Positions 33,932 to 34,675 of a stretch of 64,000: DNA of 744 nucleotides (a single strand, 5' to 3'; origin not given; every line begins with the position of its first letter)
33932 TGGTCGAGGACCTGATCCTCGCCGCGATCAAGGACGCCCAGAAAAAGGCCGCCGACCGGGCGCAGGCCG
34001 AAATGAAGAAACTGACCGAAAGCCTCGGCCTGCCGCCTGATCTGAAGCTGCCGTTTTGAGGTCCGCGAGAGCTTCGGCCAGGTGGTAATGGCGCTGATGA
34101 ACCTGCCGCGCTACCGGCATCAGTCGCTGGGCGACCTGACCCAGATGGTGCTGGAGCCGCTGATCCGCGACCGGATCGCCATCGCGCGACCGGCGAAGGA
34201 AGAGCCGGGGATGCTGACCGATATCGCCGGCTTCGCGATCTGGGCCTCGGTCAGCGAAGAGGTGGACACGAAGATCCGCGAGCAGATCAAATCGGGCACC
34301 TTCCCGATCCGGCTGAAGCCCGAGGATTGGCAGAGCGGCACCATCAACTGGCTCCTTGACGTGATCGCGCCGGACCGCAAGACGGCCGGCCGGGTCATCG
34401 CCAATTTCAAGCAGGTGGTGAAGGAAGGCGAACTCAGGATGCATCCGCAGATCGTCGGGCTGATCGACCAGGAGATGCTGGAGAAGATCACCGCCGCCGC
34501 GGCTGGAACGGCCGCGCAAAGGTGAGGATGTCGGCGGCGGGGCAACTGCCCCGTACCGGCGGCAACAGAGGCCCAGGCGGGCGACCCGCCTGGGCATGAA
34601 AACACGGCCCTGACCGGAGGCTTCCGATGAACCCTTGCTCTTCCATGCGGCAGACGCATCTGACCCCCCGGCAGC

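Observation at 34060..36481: A 2.4-kb composite island splits the normally contiguous ybaB-recR pair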

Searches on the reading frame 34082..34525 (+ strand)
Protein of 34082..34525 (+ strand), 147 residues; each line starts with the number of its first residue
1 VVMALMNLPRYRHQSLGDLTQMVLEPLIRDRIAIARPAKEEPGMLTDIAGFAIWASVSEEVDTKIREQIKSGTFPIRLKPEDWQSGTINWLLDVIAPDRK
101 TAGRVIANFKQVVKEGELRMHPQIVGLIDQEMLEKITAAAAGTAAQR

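Call 4: search_protein_families(library=pfam, proteins=[window:34082-34525:+], max_evalue=0.01)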
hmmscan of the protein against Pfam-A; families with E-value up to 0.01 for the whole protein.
window:34082-34525:+ (147 aa): 1 family
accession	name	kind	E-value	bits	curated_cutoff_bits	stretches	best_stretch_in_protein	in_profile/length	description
PF02794.22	HlyC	-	1.6e-09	38.2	25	1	2-99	6-90/127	RTX toxin acyltransferase family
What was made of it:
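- Checked: HlyC-family ORF, 34082-34525 (PF02794, 38 bits against a cutoff of 25; call 4).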

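Call 5: search_protein_families(library=ncbifam, proteins=[window:34082-34525:+], max_evalue=1)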
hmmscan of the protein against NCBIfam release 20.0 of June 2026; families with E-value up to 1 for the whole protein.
window:34082-34525:+ (147 aa): 2 families
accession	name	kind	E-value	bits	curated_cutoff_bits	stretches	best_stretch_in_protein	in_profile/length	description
NF053633.1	OlncasPapPhNrnA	equivalog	0.0024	16.9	350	1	35-113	237-315/317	bifunctional oligoribonuclease/PAP phosphatase NrnA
TIGR02525.1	plasmid_TraJ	equivalog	0.0025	16.9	368.3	1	93-146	198-248/372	plasmid transfer ATPase TraJ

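Call 14: find_homologous_proteins(query=window:34082-34525:+, max_evalue=0.001)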
Query window:34082-34525:+ (147 aa): 1529 proteins with E <= 0.001 among 1577 candidates; the best 120 are listed.
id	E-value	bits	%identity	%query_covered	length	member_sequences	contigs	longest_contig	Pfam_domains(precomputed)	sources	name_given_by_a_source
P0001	1.9e-88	311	100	99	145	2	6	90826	PF02794.23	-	-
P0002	2.7e-82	291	93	100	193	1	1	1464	PF02794.23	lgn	-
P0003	1.1e-80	286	91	98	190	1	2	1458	PF02794.23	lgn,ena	-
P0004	4.6e-77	274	85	99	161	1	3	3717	PF02794.23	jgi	jgi:cytolysin-activating lysine-acyltransferase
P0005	1.4e-76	273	89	96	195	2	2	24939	PF02794.23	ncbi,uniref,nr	ncbi:toxin-activating lysine-acyltransferase [Frigidibacter sp. SD6-1]|uniref:toxin-activating lysin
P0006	1.5e-75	270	83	99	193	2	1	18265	PF02794.23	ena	-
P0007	1.4e-74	266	86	95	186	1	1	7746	PF02794.23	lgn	-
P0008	2.8e-74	265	84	95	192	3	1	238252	PF02794.23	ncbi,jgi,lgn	jgi:hemolysin-activating ACP:hemolysin acyltransferase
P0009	2.9e-74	265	84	97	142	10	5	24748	PF02794.23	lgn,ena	-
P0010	4.5e-74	265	84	95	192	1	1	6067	PF02794.23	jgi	jgi:cytolysin-activating lysine-acyltransferase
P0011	6.7e-74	264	80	99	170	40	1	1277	PF02794.23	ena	-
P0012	1.7e-73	263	83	93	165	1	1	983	PF02794.23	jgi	-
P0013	4.6e-73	262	84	95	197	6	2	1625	PF02794.23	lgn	-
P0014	5.0e-73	261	83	95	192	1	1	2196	PF02794.23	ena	-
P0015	2.7e-71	256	82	98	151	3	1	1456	PF02794.23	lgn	-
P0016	6.8e-70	251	88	88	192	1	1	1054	PF02794.23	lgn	-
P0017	6.8e-66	238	74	98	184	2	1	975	PF02794.23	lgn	-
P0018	1.4e-64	234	73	99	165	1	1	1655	PF02794.23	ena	-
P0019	2.4e-64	233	78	95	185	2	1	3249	PF02794.23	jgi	jgi:hemolysin-activating ACP:hemolysin acyltransferase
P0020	2.2e-63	230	89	80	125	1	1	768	PF02794.23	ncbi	-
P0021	3.2e-63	230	77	93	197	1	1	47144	PF02794.23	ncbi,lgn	-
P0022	5.1e-63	229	82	87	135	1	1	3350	PF02794.23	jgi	jgi:cytolysin-activating lysine-acyltransferase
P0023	6.4e-62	225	74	93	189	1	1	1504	PF02794.23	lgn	-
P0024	7.7e-62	225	72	98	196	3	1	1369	PF02794.23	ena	-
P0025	1.7e-61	224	86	82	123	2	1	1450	PF02794.23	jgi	jgi:cytolysin-activating lysine-acyltransferase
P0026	6.3e-61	222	74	96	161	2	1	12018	PF02794.23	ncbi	-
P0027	3.5e-60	220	70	99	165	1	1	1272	PF02794.23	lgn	-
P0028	4.0e-60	220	69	100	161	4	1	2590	PF02794.23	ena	-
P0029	4.8e-60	219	85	78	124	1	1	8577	PF02794.23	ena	-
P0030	5.3e-60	219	71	99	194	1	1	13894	PF02794.23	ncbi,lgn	-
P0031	9.1e-60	218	76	95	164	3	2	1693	PF02794.23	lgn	-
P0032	1.3e-59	218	69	100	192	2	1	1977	PF02794.23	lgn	-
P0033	1.4e-59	218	72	96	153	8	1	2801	PF02794.23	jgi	jgi:cytolysin-activating lysine-acyltransferase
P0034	1.7e-59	218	71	97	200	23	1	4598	PF02794.23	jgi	jgi:cytolysin-activating lysine-acyltransferase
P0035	2.6e-59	217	80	84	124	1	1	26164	PF02794.23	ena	-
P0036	3.7e-59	217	81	83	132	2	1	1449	PF02794.23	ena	-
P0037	5.9e-59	216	72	94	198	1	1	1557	PF02794.23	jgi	jgi:cytolysin-activating lysine-acyltransferase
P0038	8.4e-59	215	71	95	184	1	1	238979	PF02794.23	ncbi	-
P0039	1.5e-58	214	70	97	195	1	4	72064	PF02794.23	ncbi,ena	-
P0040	1.5e-58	214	70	97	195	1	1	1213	PF02794.23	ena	-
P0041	3.0e-58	214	68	100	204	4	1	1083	PF02794.23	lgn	-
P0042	3.2e-58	213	70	94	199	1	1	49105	PF02794.23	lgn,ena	-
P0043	5.4e-58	213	85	76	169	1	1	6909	PF02794.23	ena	-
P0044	5.9e-58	213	71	95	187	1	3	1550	PF02794.23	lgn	-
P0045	6.4e-58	212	70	93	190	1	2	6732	PF02794.23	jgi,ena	jgi:hemolysin-activating ACP:hemolysin acyltransferase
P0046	7.9e-58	212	70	96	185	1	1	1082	PF02794.23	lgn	-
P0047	7.9e-58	212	68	99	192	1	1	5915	PF02794.23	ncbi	ncbi:MAG: toxin-activating lysine-acyltransferase [Maritimibacter sp.]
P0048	9.4e-58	212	66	100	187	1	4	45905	PF02794.23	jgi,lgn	jgi:hemolysin-activating ACP:hemolysin acyltransferase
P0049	1.4e-57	211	71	95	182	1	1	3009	PF02794.23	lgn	-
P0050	1.5e-57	211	68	95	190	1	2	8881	PF02794.23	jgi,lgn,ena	-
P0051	1.7e-57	211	66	99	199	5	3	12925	PF02794.23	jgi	jgi:cytolysin-activating lysine-acyltransferase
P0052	1.7e-57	211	72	93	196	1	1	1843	PF02794.23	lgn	-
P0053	1.7e-57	211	71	95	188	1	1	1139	PF02794.23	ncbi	-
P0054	1.7e-57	211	76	88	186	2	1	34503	PF02794.23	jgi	-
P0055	2.0e-57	211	71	95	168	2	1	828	PF02794.23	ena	-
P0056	2.0e-57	211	69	99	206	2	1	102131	PF02794.23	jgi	-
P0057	2.9e-57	210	70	95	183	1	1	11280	PF02794.23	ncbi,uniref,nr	ncbi:toxin-activating lysine-acyltransferase [Mesobacterium sp. TK19101]|uniref:RTX toxin-activating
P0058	3.6e-57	210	68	99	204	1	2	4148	PF02794.23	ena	-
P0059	3.6e-57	210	68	99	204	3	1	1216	PF02794.23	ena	-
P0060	4.2e-57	210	69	97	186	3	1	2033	PF02794.23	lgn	-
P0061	4.2e-57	210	68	99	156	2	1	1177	PF02794.23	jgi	jgi:hemolysin-activating ACP:hemolysin acyltransferase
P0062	4.3e-57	210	71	93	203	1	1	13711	PF02794.23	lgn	-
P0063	4.8e-57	210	68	97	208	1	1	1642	PF02794.23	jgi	-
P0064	6.1e-57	209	69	93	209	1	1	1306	PF02794.23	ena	-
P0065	6.3e-57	209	68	99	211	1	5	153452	PF02794.23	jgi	jgi:cytolysin-activating lysine-acyltransferase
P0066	6.4e-57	209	72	94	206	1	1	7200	PF02794.23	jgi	jgi:cytolysin-activating lysine-acyltransferase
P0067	6.7e-57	209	69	97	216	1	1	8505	PF02794.23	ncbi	-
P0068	8.6e-57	209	70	94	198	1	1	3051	PF02794.23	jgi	jgi:hemolysin-activating ACP:hemolysin acyltransferase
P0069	1.0e-56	209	68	97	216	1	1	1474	PF02794.23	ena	-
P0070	1.1e-56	208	67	97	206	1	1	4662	PF02794.23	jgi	jgi:hemolysin-activating ACP:hemolysin acyltransferase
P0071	1.1e-56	208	71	94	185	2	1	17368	PF02794.23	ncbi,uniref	ncbi:toxin-activating lysine-acyltransferase [Yoonia sp. R2-816]|uniref:toxin-activating lysine-acyl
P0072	1.2e-56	208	68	97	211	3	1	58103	PF02794.23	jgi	-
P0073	1.3e-56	208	70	96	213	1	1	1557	PF02794.23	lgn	-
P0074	1.4e-56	208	68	97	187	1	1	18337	PF02794.23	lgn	-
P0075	1.5e-56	208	68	95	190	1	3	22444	PF02794.23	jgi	jgi:cytolysin-activating lysine-acyltransferase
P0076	1.5e-56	208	69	98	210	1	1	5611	PF02794.23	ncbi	-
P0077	1.8e-56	208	65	97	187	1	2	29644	PF02794.23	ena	-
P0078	1.9e-56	208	69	93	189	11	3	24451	PF02794.23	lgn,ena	-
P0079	1.9e-56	208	68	98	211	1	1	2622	PF02794.23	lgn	-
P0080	2.2e-56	208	68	99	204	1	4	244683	PF02794.23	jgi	jgi:cytolysin-activating lysine-acyltransferase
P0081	2.3e-56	207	69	97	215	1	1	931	PF02794.23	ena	-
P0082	2.3e-56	207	70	94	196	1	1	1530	PF02794.23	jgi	jgi:hemolysin-activating ACP:hemolysin acyltransferase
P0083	2.4e-56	207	66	99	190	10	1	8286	PF02794.23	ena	-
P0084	2.7e-56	207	69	93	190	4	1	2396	PF02794.23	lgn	-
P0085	3.1e-56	207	67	94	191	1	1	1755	PF02794.23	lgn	-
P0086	3.2e-56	207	67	98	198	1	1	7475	PF02794.23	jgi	jgi:cytolysin-activating lysine-acyltransferase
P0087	3.4e-56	207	67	95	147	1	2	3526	PF02794.23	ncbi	-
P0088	3.4e-56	207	65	99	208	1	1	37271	PF02794.23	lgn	-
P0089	3.4e-56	207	66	99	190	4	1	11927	PF02794.23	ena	-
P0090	3.5e-56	207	69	98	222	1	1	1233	PF02794.23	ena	-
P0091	3.6e-56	207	66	98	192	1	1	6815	PF02794.23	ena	-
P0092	3.7e-56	207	67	99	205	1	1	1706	PF02794.23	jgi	jgi:hemolysin-activating ACP:hemolysin acyltransferase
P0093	3.9e-56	207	70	94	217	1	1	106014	PF02794.23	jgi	jgi:cytolysin-activating lysine-acyltransferase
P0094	4.5e-56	206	70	94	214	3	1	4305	PF02794.23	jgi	jgi:cytolysin-activating lysine-acyltransferase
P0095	4.6e-56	206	66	99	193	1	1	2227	PF02794.23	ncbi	-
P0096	4.6e-56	206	66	96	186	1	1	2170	PF02794.23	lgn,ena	-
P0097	4.6e-56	206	66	99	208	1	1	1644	PF02794.23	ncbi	-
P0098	4.6e-56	206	65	99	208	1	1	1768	PF02794.23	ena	-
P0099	4.7e-56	206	68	97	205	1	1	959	PF02794.23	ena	-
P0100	5.2e-56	206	68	97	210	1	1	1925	PF02794.23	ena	-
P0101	5.6e-56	206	68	98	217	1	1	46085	PF02794.23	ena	-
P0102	5.8e-56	206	66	97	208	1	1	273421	PF02794.23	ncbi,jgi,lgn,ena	ncbi:MAG TPA: toxin-activating lysine-acyltransferase [Allosphingosinicella sp.]|jgi:hemolysin-activ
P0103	5.9e-56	206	68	93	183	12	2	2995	PF02794.23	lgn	-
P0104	6.2e-56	206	67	94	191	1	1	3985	PF02794.23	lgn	-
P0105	6.4e-56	206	65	99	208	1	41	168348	PF02794.23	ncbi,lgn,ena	-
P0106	6.4e-56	206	65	99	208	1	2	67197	PF02794.23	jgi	jgi:cytolysin-activating lysine-acyltransferase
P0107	6.4e-56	206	65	99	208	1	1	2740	PF02794.23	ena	-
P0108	6.8e-56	206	69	93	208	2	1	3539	PF02794.23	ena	-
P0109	7.8e-56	206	68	95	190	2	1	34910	PF02794.23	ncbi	-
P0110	8.3e-56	206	69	94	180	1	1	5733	PF02794.23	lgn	-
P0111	8.5e-56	206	67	98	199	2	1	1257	PF02794.23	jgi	jgi:cytolysin-activating lysine-acyltransferase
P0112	8.6e-56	206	68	93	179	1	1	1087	PF02794.23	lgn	-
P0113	8.9e-56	206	68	94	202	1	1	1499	PF02794.23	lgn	-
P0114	8.9e-56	206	66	99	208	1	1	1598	PF02794.23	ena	-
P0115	1.1e-55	205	70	94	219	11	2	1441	PF02794.23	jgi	jgi:cytolysin-activating lysine-acyltransferase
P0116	1.1e-55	205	69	93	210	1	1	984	PF02794.23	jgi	jgi:cytolysin-activating lysine-acyltransferase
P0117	1.1e-55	205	69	94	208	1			PF02794.23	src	-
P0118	1.1e-55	205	68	99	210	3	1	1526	PF02794.23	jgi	jgi:cytolysin-activating lysine-acyltransferase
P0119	1.1e-55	205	67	97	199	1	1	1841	PF02794.23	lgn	-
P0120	1.2e-55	205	68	95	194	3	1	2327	PF02794.23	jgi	jgi:cytolysin-activating lysine-acyltransferase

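Call 15: find_encoding_contigs(protein=P0005, flank=6000, max_places=3)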
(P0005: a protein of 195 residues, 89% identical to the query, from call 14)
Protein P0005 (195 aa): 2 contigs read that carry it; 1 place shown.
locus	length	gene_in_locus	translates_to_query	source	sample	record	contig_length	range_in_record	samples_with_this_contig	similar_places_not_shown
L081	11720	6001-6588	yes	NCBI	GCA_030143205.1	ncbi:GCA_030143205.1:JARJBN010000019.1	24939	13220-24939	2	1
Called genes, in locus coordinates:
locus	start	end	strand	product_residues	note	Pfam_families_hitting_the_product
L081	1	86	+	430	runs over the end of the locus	PF09140:MipZ (weak), PF10609:ParA (faint), PF01656:CbiA, PF13614:AAA_31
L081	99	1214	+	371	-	PF02195:ParB_N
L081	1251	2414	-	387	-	PF13173:AAA_14, PF13635:DUF4143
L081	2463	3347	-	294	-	PF00239:Resolvase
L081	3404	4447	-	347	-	PF00589:Phage_integrase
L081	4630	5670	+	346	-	-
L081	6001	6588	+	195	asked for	PF02794:HlyC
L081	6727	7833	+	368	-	-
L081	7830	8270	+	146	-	PF26363:Phospholipase-like (weak)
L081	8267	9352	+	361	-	-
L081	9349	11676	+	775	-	PF26363:Phospholipase-like (faint), PF00353:HemolysinCabind (weak)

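Call 16: find_encoding_contigs(protein=P0008, flank=6000, max_places=3)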
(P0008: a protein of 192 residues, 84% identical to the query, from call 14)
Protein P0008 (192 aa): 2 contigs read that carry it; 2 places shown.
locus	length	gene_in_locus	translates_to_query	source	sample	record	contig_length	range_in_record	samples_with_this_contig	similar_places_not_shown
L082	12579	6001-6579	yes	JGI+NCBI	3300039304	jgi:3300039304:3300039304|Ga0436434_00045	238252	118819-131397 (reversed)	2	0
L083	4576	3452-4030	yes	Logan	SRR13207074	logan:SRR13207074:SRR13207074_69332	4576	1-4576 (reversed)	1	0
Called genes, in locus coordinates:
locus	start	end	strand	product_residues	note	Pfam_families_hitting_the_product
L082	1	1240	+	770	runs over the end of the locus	PF00521:DNA_topoisoIV, PF03989:DNA_gyraseA_C (faint)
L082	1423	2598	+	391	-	PF00009:GTP_EFTU, PF03144:GTP_EFTU_D2, PF03143:GTP_EFTU_D3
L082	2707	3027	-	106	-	PF12802:MarR_2 (weak), PF12840:HTH_20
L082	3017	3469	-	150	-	PF08327:AHSA1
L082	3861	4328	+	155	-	-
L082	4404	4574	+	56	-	-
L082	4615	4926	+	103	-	-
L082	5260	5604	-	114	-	-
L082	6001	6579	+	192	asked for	PF02794:HlyC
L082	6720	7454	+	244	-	PF07791:Imm11 (faint)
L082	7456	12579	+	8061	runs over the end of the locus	-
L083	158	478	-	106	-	PF12802:MarR_2 (weak), PF12840:HTH_20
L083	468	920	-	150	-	PF08327:AHSA1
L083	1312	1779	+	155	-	-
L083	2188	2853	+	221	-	PF05173:DapB_C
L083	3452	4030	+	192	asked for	PF02794:HlyC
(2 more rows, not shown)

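Call 17: find_encoding_contigs(protein=P0001, flank=6000, max_places=6)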
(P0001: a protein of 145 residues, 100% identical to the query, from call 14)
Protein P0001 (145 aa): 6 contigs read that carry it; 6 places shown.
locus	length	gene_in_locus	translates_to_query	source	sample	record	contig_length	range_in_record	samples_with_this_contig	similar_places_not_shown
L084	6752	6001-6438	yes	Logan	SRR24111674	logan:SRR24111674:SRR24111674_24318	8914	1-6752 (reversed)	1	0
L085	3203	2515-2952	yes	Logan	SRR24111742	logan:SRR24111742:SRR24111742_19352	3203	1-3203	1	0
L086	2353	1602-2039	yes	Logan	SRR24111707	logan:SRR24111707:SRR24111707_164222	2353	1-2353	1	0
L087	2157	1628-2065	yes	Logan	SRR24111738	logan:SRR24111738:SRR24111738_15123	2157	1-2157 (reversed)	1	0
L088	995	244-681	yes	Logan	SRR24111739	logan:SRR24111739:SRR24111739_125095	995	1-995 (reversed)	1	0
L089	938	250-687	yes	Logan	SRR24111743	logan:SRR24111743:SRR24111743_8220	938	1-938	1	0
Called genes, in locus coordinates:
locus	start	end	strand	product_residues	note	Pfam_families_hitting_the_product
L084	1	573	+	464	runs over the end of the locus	PF20695:UbiD_N, PF01977:UbiD, PF20696:UbiD_C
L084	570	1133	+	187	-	PF02441:Flavoprotein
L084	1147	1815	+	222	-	PF04405:ScdA_N, PF01814:Hemerythrin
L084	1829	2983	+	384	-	PF05940:NnrS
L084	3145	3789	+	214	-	PF00702:Hydrolase, PF12710:HAD (weak), PF13419:HAD_2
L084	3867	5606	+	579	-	PF05496:RuvB_N (faint), PF13177:DNA_pol3_delta2, PF13604:AAA_30 (weak), PF00004:AAA, PF13401:AAA_22 (weak), PF22608:DNAX_ATPase_lid, PF12169:DNA_pol3_gamma3, PF12362:DUF3646, +1 more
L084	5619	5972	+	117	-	PF02575:YbaB_DNA_bd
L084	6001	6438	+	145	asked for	PF02794:HlyC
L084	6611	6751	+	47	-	?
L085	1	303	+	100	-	?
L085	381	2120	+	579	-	PF05496:RuvB_N (faint), PF13177:DNA_pol3_delta2, PF13604:AAA_30 (weak), PF00004:AAA, PF13401:AAA_22 (weak), PF22608:DNAX_ATPase_lid, PF12169:DNA_pol3_gamma3, PF12362:DUF3646, +1 more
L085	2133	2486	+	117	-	PF02575:YbaB_DNA_bd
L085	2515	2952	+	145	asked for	PF02794:HlyC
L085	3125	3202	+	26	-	?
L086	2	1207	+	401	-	?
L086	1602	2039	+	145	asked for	PF02794:HlyC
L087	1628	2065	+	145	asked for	PF02794:HlyC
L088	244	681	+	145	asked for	PF02794:HlyC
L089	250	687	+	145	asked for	PF02794:HlyC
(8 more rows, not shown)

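Call 22: search_protein_families(library=pfam, proteins=[L081:6727-7833:+, L081:7830-8270:+, L081:8267-9352:+, L081:9349-11676:+, L082:6720-7454:+, L082:7456-12579:+, L081:4630-5670:+], max_evalue=0.1)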
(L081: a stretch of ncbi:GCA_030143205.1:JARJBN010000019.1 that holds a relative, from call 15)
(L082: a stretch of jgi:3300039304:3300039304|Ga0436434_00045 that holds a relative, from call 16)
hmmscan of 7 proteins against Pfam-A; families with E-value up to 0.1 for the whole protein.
L081:6727-7833:+ (368 aa): 0 families

L081:7830-8270:+ (146 aa): 3 families
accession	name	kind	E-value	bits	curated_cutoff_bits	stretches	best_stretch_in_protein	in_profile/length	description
PF01764.32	Lipase_3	-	0.00086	19.7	22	1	131-145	63-77/140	Lipase (class 3)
PF11187.14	Mbeg1-like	-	0.014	15.3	21.1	1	65-145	24-98/224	Mbeg1-like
PF12697.13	Abhydrolase_6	-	0.027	15.6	26.3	1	62-145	22-80/217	Alpha/beta hydrolase family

L081:8267-9352:+ (361 aa): 0 families

L081:9349-11676:+ (775 aa): 2 families
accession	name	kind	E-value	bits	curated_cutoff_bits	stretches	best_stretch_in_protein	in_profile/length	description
PF00353.25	HemolysinCabind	-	1.5e-06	28.5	23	1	537-570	2-35/36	RTX calcium-binding nonapeptide repeat (4 copies)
PF01764.32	Lipase_3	-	0.021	15.2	22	1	141-161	62-82/140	Lipase (class 3)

L082:6720-7454:+ (244 aa): 1 family
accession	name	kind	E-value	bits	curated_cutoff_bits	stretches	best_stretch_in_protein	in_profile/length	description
PF07791.16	Imm11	-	6.7e-10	39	22.1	2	88-145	55-112/194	Immunity protein family (Imm11)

L082:7456-12579:+ (1708 aa): 2 families
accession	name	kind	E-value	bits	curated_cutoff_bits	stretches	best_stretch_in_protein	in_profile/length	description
PF06594.17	HCBP_related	-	5.4e-06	26.7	21.4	1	1595-1644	1-40/42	Haemolysin-type calcium binding protein related domain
PF00353.25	HemolysinCabind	-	0.0091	16.4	23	1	1663-1693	2-32/36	RTX calcium-binding nonapeptide repeat (4 copies)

L081:4630-5670:+ (346 aa): 4 families
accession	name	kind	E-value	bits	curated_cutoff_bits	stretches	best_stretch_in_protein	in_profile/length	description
PF25213.1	HVO_A0261_N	-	5.8e-05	23.3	35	1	290-340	15-62/86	HVO_A0261 N-terminal domain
PF11972.14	HTH_13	-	0.00013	22.3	26.1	1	289-342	2-51/54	HTH DNA binding domain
PF12802.13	MarR_2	-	0.0021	18.6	27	1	299-333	18-55/61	MarR family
PF13545.12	HTH_Crp_2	-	0.03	14.7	27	0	309-335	31-56/70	Crp-like helix-turn-helix domain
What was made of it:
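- Closest known: CdiC-CdiA. Same: In L082 an Imm11-like gene and an 8061-aa protein follow hlyC (calls 16, 22).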

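Call 58: search_solved_structures(query=A1, max_evalue=0.01, show_alignments=1)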
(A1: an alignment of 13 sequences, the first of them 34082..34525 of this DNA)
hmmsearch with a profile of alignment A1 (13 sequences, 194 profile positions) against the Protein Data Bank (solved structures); distinct sequences matched with E-value up to 0.01: 0.
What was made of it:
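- On TAAT / HlyC family (PF02794): A profile search of PDB sequences found nothing (call 58).
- Tried and rejected: A profile search of PDB sequences with the hlyC alignment found nothing (call 58).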
